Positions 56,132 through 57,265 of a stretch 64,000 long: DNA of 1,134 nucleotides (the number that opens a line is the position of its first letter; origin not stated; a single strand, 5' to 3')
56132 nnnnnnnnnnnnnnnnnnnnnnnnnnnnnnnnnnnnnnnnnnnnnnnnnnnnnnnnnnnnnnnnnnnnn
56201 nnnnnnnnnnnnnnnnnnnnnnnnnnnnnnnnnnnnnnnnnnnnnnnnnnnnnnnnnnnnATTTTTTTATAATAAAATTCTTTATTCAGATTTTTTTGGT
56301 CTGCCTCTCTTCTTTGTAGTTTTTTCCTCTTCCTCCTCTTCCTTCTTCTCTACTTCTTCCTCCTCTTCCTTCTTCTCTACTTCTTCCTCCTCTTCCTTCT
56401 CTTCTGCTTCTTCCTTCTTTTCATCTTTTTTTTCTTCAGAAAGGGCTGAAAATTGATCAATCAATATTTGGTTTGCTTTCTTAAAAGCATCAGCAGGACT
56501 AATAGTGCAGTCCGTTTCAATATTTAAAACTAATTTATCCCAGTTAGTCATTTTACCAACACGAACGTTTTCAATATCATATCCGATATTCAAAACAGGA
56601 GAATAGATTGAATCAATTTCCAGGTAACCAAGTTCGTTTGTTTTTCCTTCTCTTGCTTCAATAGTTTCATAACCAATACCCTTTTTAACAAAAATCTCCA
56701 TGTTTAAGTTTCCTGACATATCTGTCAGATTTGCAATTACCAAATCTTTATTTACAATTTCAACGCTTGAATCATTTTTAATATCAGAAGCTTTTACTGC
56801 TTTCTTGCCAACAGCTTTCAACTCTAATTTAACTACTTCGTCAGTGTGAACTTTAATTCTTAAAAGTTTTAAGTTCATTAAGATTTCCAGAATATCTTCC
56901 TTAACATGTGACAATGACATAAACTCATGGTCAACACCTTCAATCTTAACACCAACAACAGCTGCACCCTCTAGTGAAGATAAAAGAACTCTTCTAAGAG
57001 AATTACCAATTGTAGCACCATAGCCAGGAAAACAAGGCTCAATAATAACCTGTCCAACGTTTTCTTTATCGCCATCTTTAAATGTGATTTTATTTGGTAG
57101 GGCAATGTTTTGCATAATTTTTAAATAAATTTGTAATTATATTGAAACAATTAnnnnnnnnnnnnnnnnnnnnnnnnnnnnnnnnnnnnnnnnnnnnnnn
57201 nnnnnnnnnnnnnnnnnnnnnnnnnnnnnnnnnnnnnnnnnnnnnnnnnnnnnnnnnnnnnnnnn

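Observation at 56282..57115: RNA polymerase alpha subunit lacks the alphaCTD and ends instead in an acidic tandem repeat plus a canonical AT-hook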

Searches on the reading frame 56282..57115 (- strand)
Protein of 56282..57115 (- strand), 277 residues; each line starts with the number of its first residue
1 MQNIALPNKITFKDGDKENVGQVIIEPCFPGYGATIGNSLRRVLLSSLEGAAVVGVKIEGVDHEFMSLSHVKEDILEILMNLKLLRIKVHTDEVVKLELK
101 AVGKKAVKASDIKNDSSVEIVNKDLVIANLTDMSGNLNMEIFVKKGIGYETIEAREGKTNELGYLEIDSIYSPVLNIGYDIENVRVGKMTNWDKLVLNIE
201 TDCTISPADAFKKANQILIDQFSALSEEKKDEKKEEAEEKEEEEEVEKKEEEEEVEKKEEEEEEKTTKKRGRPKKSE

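Call 3: search_protein_families(library=pfam, proteins=[window:56282-57115:-], max_evalue=10)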
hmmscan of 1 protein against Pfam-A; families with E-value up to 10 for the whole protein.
window:56282-57115:- (277 aa): 12 families
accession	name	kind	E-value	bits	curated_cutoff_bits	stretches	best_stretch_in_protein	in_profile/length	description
PF01000.31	RNA_pol_A_bac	-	3.1e-28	98.8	33.9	1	56-172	1-119/119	RNA polymerase Rpb3/RpoA insert domain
PF01193.29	RNA_pol_L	-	1.1e-19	70.4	24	1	26-222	1-74/74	RNA polymerase Rpb3/Rpb11 dimerisation domain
PF13656.11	RNA_pol_L_2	-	0.00019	21.5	27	1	193-227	40-74/75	RNA polymerase Rpb3/Rpb11 dimerisation domain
PF02178.24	AT_hook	-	0.042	14.1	17.4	1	267-276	1-10/13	AT hook motif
PF02862.22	DDHD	-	0.086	13.4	28.3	1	191-269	93-173/258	DDHD domain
PF05165.17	GCH_III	-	0.11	12.2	21.3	1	189-234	73-118/246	GTP cyclohydrolase III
PF03985.18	Paf1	-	0.65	9.4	24.7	1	190-275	329-413/418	Paf1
PF02724.19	CDC45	-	0.92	8.1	34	1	222-270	122-170/624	CDC45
PF06524.17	NOA36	-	1.7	8.4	32.6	1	221-264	259-302/306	NOA36 protein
PF07946.19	CCDC47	-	2.2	7.8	27.7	1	225-269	276-326/326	PAT complex subunit CCDC47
PF06213.17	CobT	-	3.1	7.7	26.1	1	208-268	187-246/276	Cobalamin biosynthesis protein CobT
PF06459.17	RR_TM4-6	-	6.2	7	25.1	1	223-273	96-147/277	Ryanodine Receptor TM 4-6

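Call 4: search_protein_families(library=ncbifam, proteins=[window:56282-57115:-], max_evalue=1)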
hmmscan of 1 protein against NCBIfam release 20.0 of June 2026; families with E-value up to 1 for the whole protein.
window:56282-57115:- (277 aa): 10 families
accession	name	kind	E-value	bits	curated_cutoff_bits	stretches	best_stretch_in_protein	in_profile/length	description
NF003519.0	PRK05182.2-5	equivalog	2.6e-79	266.5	277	1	1-256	1-258/320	DNA-directed RNA polymerase subunit alpha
TIGR02027.1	rpoA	equivalog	9e-76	254.9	227.8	1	21-253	2-236/298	DNA-directed RNA polymerase subunit alpha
NF003513.0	PRK05182.1-2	equivalog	1e-72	244.9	302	1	2-246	7-250/338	DNA-directed RNA polymerase subunit alpha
NF003516.0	PRK05182.2-2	equivalog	3.1e-71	240.1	353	1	15-245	15-244/315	DNA-directed RNA polymerase subunit alpha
NF003515.0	PRK05182.2-1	equivalog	5.7e-66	222.9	406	1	4-251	4-250/314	DNA-directed RNA polymerase subunit alpha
NF003517.0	PRK05182.2-3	equivalog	3.7e-63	213.6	356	1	3-248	7-256/344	DNA-directed RNA polymerase subunit alpha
NF003514.0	PRK05182.1-4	equivalog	1.3e-60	204.8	434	1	18-236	16-233/338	DNA-directed RNA polymerase subunit alpha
NF003518.0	PRK05182.2-4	equivalog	2.1e-52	178.3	523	1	10-252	9-253/312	DNA-directed RNA polymerase subunit alpha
NF002233.0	PRK01146.1-1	equivalog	0.025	14.5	79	1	193-218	51-76/92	DNA-directed RNA polymerase subunit L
NF003097.0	PRK04019.1-4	equivalog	0.27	10.2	547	1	204-264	270-331/353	50S ribosomal protein L10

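Call 6: find_homologous_proteins(query=window:56282-57115:-, max_evalue=1e-10)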
Query window:56282-57115:- (277 aa): 7125 proteins with E <= 1e-10 among 8000 candidates; the best 120 are listed.
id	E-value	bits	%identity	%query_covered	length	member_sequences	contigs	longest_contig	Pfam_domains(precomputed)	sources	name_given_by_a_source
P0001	4.4e-168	575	100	100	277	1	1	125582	PF01000.32,PF01193.30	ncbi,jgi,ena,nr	ncbi:DNA-directed RNA polymerase subunit alpha [Candidatus Parcubacteria bacterium]|nr:MAG: DNA-dire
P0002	1.5e-125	436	75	100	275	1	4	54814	PF01000.32,PF01193.30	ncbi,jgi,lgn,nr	ncbi:MAG: DNA-directed RNA polymerase subunit alpha [Patescibacteria group bacterium]|jgi:DNA-direct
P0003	3.8e-123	428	81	82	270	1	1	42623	PF01000.32,PF01193.30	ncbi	-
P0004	3.7e-121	421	75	100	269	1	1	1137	PF01000.32,PF01193.30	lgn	-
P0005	8.5e-119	414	81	81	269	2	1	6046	PF01000.32,PF01193.30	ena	-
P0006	1.5e-118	413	72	100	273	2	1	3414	PF01000.32,PF01193.30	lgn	-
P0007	1.6e-118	413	74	100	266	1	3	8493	PF01000.32,PF01193.30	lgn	-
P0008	2.5e-118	412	81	83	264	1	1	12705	PF01000.32,PF01193.30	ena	-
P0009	3.0e-118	412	81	82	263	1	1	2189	PF01000.32,PF01193.30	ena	-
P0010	2.3e-117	409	82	82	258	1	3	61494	PF01000.32,PF01193.30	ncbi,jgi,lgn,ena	-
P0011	1.7e-116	406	74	100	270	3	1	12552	PF01000.32,PF01193.30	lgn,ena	-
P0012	4.0e-112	392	69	100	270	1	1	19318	PF01000.32,PF01193.30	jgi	-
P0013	6.6e-105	368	69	81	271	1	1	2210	PF01000.32,PF01193.30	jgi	-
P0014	2.4e-103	363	64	100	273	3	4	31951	PF01000.32,PF01193.30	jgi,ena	jgi:DNA-directed RNA polymerase subunit alpha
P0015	1.1e-101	358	65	82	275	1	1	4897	PF01000.32,PF01193.30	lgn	-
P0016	1.6e-101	357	65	80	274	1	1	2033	PF01000.32,PF01193.30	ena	-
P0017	1.9e-101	357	63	100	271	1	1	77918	PF01000.32,PF01193.30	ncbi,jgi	ncbi:MAG: DNA-directed RNA polymerase subunit alpha [Patescibacteria group bacterium]|jgi:DNA-direct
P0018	1.9e-101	357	60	96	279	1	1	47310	PF01000.32,PF01193.30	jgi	-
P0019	4.6e-101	356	62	99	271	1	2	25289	PF01000.32,PF01193.30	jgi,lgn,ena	-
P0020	4.9e-101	355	59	95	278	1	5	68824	PF01000.32,PF01193.30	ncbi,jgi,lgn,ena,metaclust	metaclust:\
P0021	1.3e-100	354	62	94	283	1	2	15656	PF01000.32,PF01193.30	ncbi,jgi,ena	-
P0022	1.3e-100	354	65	81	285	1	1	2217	PF01000.32,PF01193.30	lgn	-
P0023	1.4e-100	354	64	80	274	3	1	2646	PF01000.32,PF01193.30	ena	-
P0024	1.6e-100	354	67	82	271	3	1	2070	PF01000.32,PF01193.30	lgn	-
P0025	2.4e-100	353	61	100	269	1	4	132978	PF01000.32,PF01193.30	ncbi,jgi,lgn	jgi:DNA-directed RNA polymerase subunit alpha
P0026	2.4e-100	353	60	99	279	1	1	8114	PF01000.32,PF01193.30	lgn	-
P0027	3.2e-100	353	66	81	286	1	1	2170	PF01000.32,PF01193.30,PF13656.12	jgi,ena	-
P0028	3.7e-100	353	62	100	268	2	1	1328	PF01000.32,PF01193.30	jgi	jgi:DNA-directed RNA polymerase subunit alpha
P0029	4.1e-100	352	61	100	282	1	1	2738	PF01000.32,PF01193.30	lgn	-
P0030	1.2e-99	351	65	81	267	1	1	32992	PF01000.32,PF01193.30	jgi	jgi:DNA-directed RNA polymerase subunit alpha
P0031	1.2e-99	351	62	100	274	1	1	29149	PF01000.32,PF01193.30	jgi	-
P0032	1.3e-99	351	63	98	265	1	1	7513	PF01000.32,PF01193.30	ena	-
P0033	2.1e-99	350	61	99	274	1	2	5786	PF01000.32,PF01193.30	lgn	-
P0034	2.2e-99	350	64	81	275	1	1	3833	PF01000.32,PF01193.30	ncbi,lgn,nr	ncbi:MAG: DNA-directed RNA polymerase subunit alpha [Patescibacteria group bacterium]|nr:DNA-directe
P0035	2.6e-99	350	65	81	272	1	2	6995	PF01000.32,PF01193.30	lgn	-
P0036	3.6e-99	349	67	82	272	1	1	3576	PF01000.32,PF01193.30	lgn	-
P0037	4.4e-99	349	61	98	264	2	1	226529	PF01000.32,PF01193.30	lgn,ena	-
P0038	6.9e-99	348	62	100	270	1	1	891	PF01000.32,PF01193.30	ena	-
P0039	7.1e-99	348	64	87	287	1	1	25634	PF01000.32,PF01193.30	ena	-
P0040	7.8e-99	348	62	100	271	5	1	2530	PF01000.32,PF01193.30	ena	-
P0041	8.5e-99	348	65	81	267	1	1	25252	PF01000.32,PF01193.30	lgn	-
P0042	1.2e-98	348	66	81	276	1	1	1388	PF01000.32,PF01193.30,PF13656.12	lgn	-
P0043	1.2e-98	348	62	99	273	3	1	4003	PF01000.32,PF01193.30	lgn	-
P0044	1.6e-98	347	62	100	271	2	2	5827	PF01000.32,PF01193.30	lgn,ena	-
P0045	1.7e-98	347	64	85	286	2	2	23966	PF01000.32,PF01193.30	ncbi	-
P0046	1.8e-98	347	66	81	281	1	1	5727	PF01000.32,PF01193.30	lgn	-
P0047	1.9e-98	347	65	81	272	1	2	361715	PF01000.32,PF01193.30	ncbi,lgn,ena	-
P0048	2.0e-98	347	68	81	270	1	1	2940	PF01000.32,PF01193.30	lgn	-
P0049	2.4e-98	347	60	100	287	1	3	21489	PF01000.32,PF01193.30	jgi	jgi:DNA-directed RNA polymerase subunit alpha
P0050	3.1e-98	346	67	81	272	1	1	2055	PF01000.32,PF01193.30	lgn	-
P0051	3.3e-98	346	62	87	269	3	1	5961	PF01000.32,PF01193.30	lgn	-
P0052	4.4e-98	346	68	81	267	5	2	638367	PF01000.32,PF01193.30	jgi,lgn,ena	jgi:DNA-directed RNA polymerase subunit alpha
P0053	4.5e-98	346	61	100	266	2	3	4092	PF01000.32,PF01193.30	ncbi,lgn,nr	ncbi:DNA-directed RNA polymerase subunit alpha [Patescibacteria group bacterium]|nr:DNA-directed RNA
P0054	4.5e-98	346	61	100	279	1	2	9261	PF01000.32,PF01193.30,PF13656.12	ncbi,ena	-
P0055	5.4e-98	345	60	100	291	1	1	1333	PF01000.32,PF01193.30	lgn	-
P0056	6.8e-98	345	69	83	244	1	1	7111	PF01000.32,PF01193.30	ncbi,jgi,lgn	-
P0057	7.1e-98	345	67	81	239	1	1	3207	PF01000.32,PF01193.30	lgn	-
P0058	7.9e-98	345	63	81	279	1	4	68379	PF01000.32,PF01193.30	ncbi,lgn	-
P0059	8.3e-98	345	66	81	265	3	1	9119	PF01000.32,PF01193.30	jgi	-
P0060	8.7e-98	345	60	100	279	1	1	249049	PF01000.32,PF01193.30,PF13656.12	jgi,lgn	jgi:DNA-directed RNA polymerase subunit alpha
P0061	1.0e-97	345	59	100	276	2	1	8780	PF01000.32,PF01193.30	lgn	-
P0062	1.2e-97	344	66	80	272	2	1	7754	PF01000.32,PF01193.30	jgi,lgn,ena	-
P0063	1.2e-97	344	60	100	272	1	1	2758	PF01000.32,PF01193.30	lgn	-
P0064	1.2e-97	344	61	100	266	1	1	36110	PF01000.32,PF01193.30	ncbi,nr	ncbi:MAG: DNA-directed RNA polymerase subunit alpha [Patescibacteria group bacterium]|nr:DNA-directe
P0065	1.3e-97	344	65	86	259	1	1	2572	PF01000.32,PF01193.30,PF13656.12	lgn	-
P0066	1.5e-97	344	62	100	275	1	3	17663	PF01000.32,PF01193.30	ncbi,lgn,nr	ncbi:DNA-directed RNA polymerase subunit alpha [Candidatus Falkowbacteria bacterium]|nr:DNA-directed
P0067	1.5e-97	344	58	100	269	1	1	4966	PF01000.32,PF01193.30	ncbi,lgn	-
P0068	1.8e-97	344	60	91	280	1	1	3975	PF01000.32,PF01193.30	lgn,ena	-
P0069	2.1e-97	344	61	100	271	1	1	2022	PF01000.32,PF01193.30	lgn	-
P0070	2.2e-97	343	58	99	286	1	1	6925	PF01000.32,PF01193.30,PF13656.12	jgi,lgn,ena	-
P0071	2.4e-97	343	60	100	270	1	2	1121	PF01000.32,PF01193.30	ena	-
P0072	2.5e-97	343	65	82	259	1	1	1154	PF01000.32,PF01193.30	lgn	-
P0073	2.7e-97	343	64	85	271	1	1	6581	PF01000.32,PF01193.30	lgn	-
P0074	3.0e-97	343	63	98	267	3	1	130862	PF01000.32,PF01193.30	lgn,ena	-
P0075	3.1e-97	343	58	100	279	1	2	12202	PF01000.32,PF01193.30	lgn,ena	-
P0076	3.4e-97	343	61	99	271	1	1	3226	PF01000.32,PF01193.30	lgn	-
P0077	3.6e-97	343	62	100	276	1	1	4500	PF01000.32,PF01193.30,PF13656.12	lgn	-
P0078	5.1e-97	342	61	99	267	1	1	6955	PF01000.32,PF01193.30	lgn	-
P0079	5.7e-97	342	64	82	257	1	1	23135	PF01000.32,PF01193.30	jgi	-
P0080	6.6e-97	342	65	81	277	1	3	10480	PF01000.32,PF01193.30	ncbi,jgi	-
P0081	7.7e-97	342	61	85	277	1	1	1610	PF01000.32,PF01193.30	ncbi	-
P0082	9.6e-97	341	60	96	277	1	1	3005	PF01000.32,PF01193.30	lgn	-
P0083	9.6e-97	341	66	81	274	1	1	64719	PF01000.32,PF01193.30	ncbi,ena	-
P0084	1.0e-96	341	59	98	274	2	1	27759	PF01000.32,PF01193.30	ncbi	-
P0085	1.1e-96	341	65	82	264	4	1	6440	PF01000.32,PF01193.30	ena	-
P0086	1.2e-96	341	65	81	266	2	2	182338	PF01000.32,PF01193.30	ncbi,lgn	-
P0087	1.2e-96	341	67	81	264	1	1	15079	PF01000.32,PF01193.30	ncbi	-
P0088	1.4e-96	341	61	98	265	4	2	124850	PF01000.32,PF01193.30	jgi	-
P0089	1.6e-96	341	60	96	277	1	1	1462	PF01000.32,PF01193.30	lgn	-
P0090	1.9e-96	340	57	99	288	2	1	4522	PF01000.32,PF01193.30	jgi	-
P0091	2.0e-96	340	64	81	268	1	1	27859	PF01000.32,PF01193.30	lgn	-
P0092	2.1e-96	340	65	81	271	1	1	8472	PF01000.32,PF01193.30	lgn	-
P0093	2.5e-96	340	62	86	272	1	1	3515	PF01000.32,PF01193.30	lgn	-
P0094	2.6e-96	340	64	81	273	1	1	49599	PF01000.32,PF01193.30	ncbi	ncbi:MAG: DNA-directed RNA polymerase subunit alpha [Candidatus Falkowbacteria bacterium]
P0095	2.9e-96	340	62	81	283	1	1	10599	PF01000.32,PF01193.30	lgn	-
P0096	2.9e-96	340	61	92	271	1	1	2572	PF01000.32,PF01193.30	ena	-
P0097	2.9e-96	340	62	99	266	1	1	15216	PF01000.32,PF01193.30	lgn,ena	-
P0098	3.3e-96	340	60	100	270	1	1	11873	PF01000.32,PF01193.30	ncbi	-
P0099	3.3e-96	340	64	82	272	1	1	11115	PF01000.32,PF01193.30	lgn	-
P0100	3.4e-96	340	62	91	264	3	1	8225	PF01000.32,PF01193.30,PF13656.12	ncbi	ncbi:MAG: DNA-directed RNA polymerase subunit alpha [Candidatus Falkowbacteria bacterium]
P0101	3.7e-96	339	66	87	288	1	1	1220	PF01000.32,PF01193.30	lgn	-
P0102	3.9e-96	339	65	81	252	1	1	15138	PF01000.32,PF01193.30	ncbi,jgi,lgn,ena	-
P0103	3.9e-96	339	64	91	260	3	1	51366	PF01000.32,PF01193.30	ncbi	-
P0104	3.9e-96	339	61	81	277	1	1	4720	PF01000.32,PF01193.30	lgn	-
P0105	4.3e-96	339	67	81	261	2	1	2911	PF01000.32,PF01193.30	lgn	-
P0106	5.4e-96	339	65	81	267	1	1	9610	PF01000.32,PF01193.30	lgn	-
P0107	5.5e-96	339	59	100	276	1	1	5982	PF01000.32,PF01193.30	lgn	-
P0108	5.9e-96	339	57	100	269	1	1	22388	PF01000.32,PF01193.30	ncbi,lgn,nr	ncbi:MAG: DNA-directed RNA polymerase subunit alpha [bacterium]|nr:DNA-directed RNA polymerase subun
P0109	6.1e-96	339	65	81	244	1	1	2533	PF01000.32,PF01193.30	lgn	-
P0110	6.5e-96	339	63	83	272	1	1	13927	PF01000.32,PF01193.30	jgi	jgi:DNA-directed RNA polymerase subunit alpha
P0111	7.1e-96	339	58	100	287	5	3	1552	PF01000.32,PF01193.30,PF13656.12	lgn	-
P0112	8.3e-96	338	63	81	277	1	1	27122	PF01000.32,PF01193.30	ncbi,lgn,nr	ncbi:MAG: DNA-directed RNA polymerase subunit alpha [Patescibacteria group bacterium]|nr:DNA-directe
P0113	8.4e-96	338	63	82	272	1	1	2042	PF01000.32,PF01193.30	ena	-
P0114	8.7e-96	338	61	100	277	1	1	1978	PF01000.32,PF01193.30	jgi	jgi:DNA-directed RNA polymerase subunit alpha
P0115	8.7e-96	338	60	94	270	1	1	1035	PF01000.32,PF01193.30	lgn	-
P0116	9.7e-96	338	62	82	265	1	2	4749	PF01000.32,PF01193.30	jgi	-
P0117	1.2e-95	338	64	81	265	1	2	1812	PF01000.32,PF01193.30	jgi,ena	-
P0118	1.2e-95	338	62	100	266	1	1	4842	PF01000.32,PF01193.30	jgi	jgi:DNA-directed RNA polymerase subunit alpha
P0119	1.2e-95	338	59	99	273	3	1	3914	PF01000.32,PF01193.30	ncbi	-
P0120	1.2e-95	338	63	90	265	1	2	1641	PF01000.32,PF01193.30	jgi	-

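Call 7: find_related_loci(query=window:56282-57115:-, collection=genome_contigs, flank=3000)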
Query window:56282-57115:- (277 aa) in genome_contigs; peptide patterns used: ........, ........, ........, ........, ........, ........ (x = any residue, [..] = any of these).
599 stretches matched a pattern (row limit reached: there are more); 44 encode a relative of the query (tblastn E <= 1e-3); 44 distinct loci.
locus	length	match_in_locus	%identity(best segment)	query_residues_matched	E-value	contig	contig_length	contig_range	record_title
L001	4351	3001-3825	62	1-276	1e-107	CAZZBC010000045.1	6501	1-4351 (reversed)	MAG TPA_asm: uncultured Gammaproteobacteria bacterium isolate binchicken_co232_117 genome assembly, contig: NODE_22297_l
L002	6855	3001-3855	58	1-275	1e-103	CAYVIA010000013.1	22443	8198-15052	MAG TPA_asm: uncultured Gammaproteobacteria bacterium isolate binchicken_co129_792 genome assembly, contig: NODE_6449_le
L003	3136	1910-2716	61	1-276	4e-102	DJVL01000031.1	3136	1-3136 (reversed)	MAG TPA_asm: Patescibacteria group bacterium UBA6257 UBA6257_contig_138551, whole genome shotgun sequence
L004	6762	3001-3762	59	1-244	4e-99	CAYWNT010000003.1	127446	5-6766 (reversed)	MAG TPA_asm: uncultured Gammaproteobacteria bacterium isolate SRP077602_co7_178 genome assembly, contig: NODE_327_length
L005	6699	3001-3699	61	1-233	3e-96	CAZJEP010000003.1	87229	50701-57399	MAG TPA_asm: uncultured Gammaproteobacteria bacterium isolate SRP278252_co1_838 genome assembly, contig: NODE_283_length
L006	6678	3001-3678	62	1-226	9e-95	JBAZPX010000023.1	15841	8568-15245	MAG: Patescibacteria group bacterium isolate SO_2017_SWC_4 scaffold_3181_c1_LP-4_2017, whole genome shotgun sequence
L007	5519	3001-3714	63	1-235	3e-94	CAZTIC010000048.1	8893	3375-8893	MAG TPA_asm: uncultured Gammaproteobacteria bacterium isolate SRP191223_co1_14 genome assembly, contig: NODE_9689_length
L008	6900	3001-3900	55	1-277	2e-94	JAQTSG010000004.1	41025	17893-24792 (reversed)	MAG: Patescibacteria group bacterium isolate STB_181 NODE_1983_length_41025_cov_3.764316_Sandtown_B, whole genome shotgu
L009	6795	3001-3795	57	1-276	1e-93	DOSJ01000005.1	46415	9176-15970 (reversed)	MAG TPA_asm: Candidatus Falkowbacteria bacterium isolate UBA12426 contig_576, whole genome shotgun sequence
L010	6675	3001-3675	62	1-225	1e-92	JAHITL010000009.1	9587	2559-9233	MAG: Patescibacteria group bacterium isolate MM_PC_MetaG.mb.212 MM_PC_MetaG.mb.212_k141_42745, whole genome shotgun sequ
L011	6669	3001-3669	65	1-223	3e-92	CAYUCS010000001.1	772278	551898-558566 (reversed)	MAG TPA_asm: uncultured Gammaproteobacteria bacterium isolate binchicken_co269_189 genome assembly, contig: NODE_1_lengt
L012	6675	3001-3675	62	1-225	7e-92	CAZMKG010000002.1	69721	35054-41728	MAG TPA_asm: uncultured Gammaproteobacteria bacterium isolate SRP263991_co7_264 genome assembly, contig: NODE_307_length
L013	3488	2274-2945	64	1-225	7e-92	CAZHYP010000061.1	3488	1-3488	MAG TPA_asm: uncultured Gammaproteobacteria bacterium isolate SRP192927_co4_803 genome assembly, contig: NODE_82434_leng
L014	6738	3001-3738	56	1-246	1e-89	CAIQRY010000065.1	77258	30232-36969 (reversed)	uncultured bacterium isolate AM-lipid-02-D9_bin-0787 genome assembly, contig: bin-0787:65/68, whole genome shotgun seque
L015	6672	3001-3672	62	1-225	3e-89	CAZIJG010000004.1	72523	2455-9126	MAG TPA_asm: uncultured Gammaproteobacteria bacterium isolate SRP191223_co1_20 genome assembly, contig: NODE_179_length_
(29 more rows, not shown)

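Call 56: predict_structure(alignment_id=A2)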
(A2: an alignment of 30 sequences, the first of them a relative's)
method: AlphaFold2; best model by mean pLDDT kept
length: 277 residues; sequences in the alignment: 30
mean_pLDDT: 77.7   pTM: 0.64
mean pLDDT of the five models: 77.7, 77.2, 76.1, 69.3, 63.4
residues with pLDDT >= 90: 72; 70-90: 128; 50-70: 48; < 50: 29
segments of 3 or more residues with pLDDT < 50: 1-3, 229-234, 258-273, 275-277
pLDDT, mean of each block of 10 residues (from residue 1): 62 91 89 88 87 84 62 83 90 90 90 88 91 82 86 62 74 90 82 91 91 89 66 52 68 54 40 42
secondary structure, 60 per line:
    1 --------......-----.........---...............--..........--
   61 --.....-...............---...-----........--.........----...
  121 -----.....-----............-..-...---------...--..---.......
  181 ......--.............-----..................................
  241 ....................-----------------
elements in order: E9-14 E20-28 H32-46 E49-58 H63-67 H69-83 E87-89 E95-102 E105-108 E118-120 E126-130 E136-147 E164-166 E174-186 E189-201 H207-260
